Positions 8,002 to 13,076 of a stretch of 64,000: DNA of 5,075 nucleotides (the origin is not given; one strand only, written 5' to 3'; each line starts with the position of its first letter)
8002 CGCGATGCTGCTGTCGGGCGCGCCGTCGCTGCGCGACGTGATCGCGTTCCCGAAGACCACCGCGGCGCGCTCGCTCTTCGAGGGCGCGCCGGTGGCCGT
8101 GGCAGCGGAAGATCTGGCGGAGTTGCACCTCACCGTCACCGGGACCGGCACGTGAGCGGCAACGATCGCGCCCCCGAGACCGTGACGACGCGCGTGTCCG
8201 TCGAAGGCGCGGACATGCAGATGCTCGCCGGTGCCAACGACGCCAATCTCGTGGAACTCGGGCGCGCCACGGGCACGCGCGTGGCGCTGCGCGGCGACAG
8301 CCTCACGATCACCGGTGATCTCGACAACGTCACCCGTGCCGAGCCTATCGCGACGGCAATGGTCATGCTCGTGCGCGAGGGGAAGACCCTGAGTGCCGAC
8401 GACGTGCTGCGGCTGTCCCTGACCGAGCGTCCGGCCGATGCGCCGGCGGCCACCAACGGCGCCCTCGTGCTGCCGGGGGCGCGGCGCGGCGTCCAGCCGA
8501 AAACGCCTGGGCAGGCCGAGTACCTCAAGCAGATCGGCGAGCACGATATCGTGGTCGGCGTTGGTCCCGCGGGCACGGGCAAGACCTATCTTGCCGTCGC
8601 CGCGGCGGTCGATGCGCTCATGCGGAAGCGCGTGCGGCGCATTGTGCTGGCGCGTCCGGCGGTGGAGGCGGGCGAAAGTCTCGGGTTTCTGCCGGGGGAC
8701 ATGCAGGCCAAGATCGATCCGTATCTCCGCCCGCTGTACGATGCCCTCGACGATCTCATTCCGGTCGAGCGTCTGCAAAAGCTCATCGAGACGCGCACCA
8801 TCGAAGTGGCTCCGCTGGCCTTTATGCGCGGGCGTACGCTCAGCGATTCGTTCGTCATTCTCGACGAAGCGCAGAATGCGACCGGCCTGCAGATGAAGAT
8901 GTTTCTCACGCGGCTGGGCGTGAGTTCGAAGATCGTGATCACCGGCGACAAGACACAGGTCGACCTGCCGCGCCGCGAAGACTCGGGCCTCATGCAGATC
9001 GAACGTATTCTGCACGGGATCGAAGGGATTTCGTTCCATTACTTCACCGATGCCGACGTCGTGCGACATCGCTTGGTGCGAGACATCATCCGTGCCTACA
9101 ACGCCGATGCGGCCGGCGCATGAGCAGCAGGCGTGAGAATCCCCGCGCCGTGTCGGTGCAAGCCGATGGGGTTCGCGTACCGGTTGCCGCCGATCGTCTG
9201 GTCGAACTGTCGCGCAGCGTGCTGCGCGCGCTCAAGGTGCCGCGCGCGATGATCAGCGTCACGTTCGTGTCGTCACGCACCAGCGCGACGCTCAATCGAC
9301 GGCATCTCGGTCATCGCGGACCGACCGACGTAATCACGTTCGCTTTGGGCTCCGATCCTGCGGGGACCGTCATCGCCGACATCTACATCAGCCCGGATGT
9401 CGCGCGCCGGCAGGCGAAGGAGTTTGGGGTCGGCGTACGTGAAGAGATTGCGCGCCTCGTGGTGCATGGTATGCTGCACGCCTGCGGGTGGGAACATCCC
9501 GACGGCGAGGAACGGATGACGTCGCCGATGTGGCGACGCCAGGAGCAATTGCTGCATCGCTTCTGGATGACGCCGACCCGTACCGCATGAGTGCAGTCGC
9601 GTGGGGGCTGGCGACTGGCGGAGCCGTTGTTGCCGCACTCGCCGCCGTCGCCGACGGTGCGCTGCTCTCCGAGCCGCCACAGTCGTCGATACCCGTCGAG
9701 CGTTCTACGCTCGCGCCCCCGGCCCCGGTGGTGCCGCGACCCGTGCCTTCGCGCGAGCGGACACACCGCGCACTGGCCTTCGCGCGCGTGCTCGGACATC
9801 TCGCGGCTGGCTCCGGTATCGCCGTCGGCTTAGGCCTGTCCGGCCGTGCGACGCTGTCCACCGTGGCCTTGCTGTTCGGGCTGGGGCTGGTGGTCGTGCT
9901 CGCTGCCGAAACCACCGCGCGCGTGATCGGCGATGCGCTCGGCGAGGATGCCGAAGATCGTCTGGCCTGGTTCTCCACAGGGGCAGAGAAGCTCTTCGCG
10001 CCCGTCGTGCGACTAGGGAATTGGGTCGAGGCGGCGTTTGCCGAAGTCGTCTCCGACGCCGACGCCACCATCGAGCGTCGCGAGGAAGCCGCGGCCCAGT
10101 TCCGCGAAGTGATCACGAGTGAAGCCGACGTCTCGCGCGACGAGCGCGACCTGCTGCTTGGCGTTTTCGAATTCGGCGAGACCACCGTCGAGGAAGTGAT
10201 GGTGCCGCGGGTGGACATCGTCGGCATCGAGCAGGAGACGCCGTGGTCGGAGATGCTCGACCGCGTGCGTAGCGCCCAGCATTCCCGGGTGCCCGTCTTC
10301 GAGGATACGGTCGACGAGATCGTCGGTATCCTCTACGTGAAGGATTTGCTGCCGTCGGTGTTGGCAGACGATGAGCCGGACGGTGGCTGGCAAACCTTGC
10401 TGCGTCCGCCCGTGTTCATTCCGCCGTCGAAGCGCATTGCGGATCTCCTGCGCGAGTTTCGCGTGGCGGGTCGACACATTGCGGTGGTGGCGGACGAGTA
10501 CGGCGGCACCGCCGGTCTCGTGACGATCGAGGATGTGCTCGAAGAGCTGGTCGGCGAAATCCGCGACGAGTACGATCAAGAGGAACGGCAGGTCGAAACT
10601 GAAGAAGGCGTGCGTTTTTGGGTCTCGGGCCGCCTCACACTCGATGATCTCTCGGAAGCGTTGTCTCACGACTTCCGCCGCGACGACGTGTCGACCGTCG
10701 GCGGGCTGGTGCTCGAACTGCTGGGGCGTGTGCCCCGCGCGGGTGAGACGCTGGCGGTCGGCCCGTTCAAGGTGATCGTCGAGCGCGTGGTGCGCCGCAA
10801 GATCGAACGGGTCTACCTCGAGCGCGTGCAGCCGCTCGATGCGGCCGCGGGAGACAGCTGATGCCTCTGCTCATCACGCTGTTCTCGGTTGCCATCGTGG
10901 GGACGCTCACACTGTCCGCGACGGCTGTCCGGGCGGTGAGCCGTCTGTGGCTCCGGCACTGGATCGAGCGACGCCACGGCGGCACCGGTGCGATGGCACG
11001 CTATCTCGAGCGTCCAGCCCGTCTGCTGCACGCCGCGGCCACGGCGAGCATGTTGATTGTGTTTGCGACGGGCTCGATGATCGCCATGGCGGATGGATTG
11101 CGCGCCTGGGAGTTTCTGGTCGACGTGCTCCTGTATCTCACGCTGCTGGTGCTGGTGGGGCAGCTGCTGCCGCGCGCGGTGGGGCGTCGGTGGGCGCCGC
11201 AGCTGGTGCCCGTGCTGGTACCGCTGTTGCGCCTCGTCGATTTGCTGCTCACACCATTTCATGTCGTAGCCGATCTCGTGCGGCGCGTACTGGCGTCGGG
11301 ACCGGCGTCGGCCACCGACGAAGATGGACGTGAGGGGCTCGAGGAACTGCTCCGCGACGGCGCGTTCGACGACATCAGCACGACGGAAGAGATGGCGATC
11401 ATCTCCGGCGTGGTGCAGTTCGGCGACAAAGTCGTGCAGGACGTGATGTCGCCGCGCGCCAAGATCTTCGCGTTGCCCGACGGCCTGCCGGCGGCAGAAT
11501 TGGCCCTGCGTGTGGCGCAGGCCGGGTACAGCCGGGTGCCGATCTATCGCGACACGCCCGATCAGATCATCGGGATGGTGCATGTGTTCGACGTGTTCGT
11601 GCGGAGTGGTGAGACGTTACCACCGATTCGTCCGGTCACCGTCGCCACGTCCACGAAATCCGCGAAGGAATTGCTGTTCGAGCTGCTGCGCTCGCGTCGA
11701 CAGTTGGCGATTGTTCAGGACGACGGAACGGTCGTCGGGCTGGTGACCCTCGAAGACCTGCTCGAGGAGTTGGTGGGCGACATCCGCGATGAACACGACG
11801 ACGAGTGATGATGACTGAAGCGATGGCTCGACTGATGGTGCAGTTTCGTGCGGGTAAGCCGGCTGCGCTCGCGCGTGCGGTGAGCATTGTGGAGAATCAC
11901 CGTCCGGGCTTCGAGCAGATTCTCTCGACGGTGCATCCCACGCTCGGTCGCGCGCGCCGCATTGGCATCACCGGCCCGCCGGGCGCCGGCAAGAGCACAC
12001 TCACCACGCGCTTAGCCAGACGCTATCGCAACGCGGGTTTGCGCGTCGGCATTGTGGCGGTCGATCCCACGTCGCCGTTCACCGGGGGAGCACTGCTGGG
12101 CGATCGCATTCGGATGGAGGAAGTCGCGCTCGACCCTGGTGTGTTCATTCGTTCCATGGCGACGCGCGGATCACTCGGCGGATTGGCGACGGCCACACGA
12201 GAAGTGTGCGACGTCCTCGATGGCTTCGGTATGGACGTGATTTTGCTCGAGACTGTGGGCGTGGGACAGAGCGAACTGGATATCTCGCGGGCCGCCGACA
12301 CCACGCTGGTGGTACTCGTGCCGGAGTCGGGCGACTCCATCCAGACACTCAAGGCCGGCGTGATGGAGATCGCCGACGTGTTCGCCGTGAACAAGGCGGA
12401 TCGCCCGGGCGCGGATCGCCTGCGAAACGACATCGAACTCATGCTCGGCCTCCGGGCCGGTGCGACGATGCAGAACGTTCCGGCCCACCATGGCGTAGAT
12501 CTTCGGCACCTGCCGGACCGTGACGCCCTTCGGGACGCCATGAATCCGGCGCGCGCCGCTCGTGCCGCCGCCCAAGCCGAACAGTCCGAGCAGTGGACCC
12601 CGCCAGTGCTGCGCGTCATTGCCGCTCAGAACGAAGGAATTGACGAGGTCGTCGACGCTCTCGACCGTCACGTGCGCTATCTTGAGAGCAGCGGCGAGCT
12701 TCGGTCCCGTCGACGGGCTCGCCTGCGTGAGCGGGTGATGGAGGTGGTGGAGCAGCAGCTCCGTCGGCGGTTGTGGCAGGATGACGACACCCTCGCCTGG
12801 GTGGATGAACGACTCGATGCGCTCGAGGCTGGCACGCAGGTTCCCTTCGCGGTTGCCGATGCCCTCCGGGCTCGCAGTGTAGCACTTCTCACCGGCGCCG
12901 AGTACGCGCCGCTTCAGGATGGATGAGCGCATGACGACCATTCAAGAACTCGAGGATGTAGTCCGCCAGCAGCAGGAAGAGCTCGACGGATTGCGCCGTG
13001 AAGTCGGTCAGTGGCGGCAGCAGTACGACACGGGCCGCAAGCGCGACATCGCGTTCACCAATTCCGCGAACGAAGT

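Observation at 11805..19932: Candidate undescribed branched-chain acyl-CoA pathway: MeaB + ICM-type mutase + methyltransferase + carboxyltransferase + split AtuA + small membrane protein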

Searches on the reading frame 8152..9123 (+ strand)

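Call 6: search_protein_families(library=pfam, proteins=[window:8152-9123:+])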
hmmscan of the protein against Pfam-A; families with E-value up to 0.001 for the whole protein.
window:8152-9123:+ (323 aa): 5 families
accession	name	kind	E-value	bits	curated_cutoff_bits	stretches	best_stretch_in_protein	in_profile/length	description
PF02562.22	PhoH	-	2.3e-92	308.5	27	1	114-317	2-205/205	PhoH-like protein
PF13604.12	AAA_30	-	3.2e-10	40.5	27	1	119-270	4-128/191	AAA domain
PF13245.12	AAA_19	-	1.1e-06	29.2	25.1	1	122-270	2-129/134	AAA domain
PF00270.35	DEAD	-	0.0001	22.5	26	0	118-165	1-50/167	DEAD/DEAH box helicase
PF01695.23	IstB_IS21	-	0.00043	20.3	24.1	1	126-158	87-118/238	IstB-like ATP binding protein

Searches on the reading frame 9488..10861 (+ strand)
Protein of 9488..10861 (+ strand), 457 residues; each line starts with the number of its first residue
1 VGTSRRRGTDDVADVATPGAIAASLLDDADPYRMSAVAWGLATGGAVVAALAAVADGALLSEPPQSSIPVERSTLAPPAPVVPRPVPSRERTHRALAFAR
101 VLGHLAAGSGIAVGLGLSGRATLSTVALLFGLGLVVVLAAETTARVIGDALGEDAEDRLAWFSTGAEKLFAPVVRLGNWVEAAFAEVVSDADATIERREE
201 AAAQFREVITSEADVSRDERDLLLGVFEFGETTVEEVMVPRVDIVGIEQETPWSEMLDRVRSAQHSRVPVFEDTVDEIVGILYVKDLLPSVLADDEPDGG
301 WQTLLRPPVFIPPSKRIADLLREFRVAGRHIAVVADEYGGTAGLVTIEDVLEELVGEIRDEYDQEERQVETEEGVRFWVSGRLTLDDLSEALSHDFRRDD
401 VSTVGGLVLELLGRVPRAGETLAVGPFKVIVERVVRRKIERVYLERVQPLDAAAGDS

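Call 3: search_protein_families(library=pfam, proteins=[window:9488-10861:+])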
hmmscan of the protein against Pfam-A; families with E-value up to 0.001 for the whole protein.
window:9488-10861:+ (457 aa): 2 families
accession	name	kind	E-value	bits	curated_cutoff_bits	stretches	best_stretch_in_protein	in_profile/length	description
PF03471.22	CorC_HlyC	-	3.7e-17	62.6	27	1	376-447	7-80/81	Transporter associated domain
PF00571.33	CBS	-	4.4e-14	53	24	2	306-355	7-56/57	CBS domain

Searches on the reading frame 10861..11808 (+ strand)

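Call 3: search_protein_families(library=pfam, proteins=[window:10861-11808:+])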
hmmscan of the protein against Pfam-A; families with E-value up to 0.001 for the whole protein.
window:10861-11808:+ (315 aa): 2 families
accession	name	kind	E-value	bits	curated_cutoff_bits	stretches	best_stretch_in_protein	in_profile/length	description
PF00571.33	CBS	-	1.1e-13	51.7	24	2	256-305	6-56/57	CBS domain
PF01595.25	CNNM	-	2e-11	44.3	28.4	1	4-145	1-146/181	Cyclin M transmembrane N-terminal domain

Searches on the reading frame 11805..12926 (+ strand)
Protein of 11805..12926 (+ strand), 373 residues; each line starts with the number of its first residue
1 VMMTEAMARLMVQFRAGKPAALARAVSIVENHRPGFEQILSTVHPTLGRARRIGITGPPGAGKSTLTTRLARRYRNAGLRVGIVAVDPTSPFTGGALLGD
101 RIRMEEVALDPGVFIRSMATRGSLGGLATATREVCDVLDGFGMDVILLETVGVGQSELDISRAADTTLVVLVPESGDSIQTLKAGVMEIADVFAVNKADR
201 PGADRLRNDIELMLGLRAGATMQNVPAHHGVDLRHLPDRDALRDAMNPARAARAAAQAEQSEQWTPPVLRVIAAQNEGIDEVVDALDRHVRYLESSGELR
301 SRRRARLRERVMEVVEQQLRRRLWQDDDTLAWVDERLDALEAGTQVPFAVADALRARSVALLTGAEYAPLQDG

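Call 3: search_protein_families(library=pfam, proteins=[window:11805-12926:+])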
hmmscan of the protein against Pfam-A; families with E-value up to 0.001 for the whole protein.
window:11805-12926:+ (373 aa): 9 families
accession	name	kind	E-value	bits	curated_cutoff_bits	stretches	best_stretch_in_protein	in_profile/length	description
PF03308.22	MeaB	-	9.4e-92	307.3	23.1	1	22-326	1-271/273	Methylmalonyl Co-A mutase-associated GTPase MeaB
PF00009.33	GTP_EFTU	-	2.8e-06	27.5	26.5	0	168-290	97-186/188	Elongation factor Tu GTP binding domain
PF02492.25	cobW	-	1.3e-05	25.4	20.7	1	53-205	3-160/180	CobW/HypB/UreG, nucleotide-binding domain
PF13401.12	AAA_22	-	6e-05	23.8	27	1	54-98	9-51/130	AAA domain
PF13238.12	AAA_18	-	7.2e-05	23.7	29.4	1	53-81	1-28/128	AAA domain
PF01656.29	CbiA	-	7.5e-05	23.1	25.4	1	60-202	9-54/125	CobQ/CobB/MinD/ParA nucleotide binding domain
PF03266.21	NTPase_1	-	0.00016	22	23.9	1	52-82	1-31/168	NTPase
PF00005.33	ABC_tran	-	0.00022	22.3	25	1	42-77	3-38/137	ABC transporter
PF03029.23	ATP_bind_1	-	0.00062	20.1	27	0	55-90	1-36/240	Conserved hypothetical ATP binding protein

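Call 5: search_protein_families(library=ncbifam, proteins=[window:11805-12926:+], max_evalue=0.00001)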
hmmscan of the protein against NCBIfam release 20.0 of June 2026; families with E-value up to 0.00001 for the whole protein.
window:11805-12926:+ (373 aa): 4 families
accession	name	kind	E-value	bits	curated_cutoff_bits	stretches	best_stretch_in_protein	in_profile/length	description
TIGR00750.1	lao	equivalog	1.9e-101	339.2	240.75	1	17-351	1-295/300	methylmalonyl Co-A mutase-associated GTPase MeaB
NF006958.0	PRK09435.1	equivalog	7.5e-73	245.4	329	2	5-203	8-210/333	methylmalonyl Co-A mutase-associated GTPase MeaB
NF045497.1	IsobCoAmut_IcmF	equivalog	1.8e-39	135.3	1500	1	11-211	146-352/1076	fused isobutyryl-CoA mutase/GTPase IcmF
NF006746.0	PRK09270.1-5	subfamily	3e-06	26.3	250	0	49-87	18-58/210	nucleoside/nucleotide kinase family protein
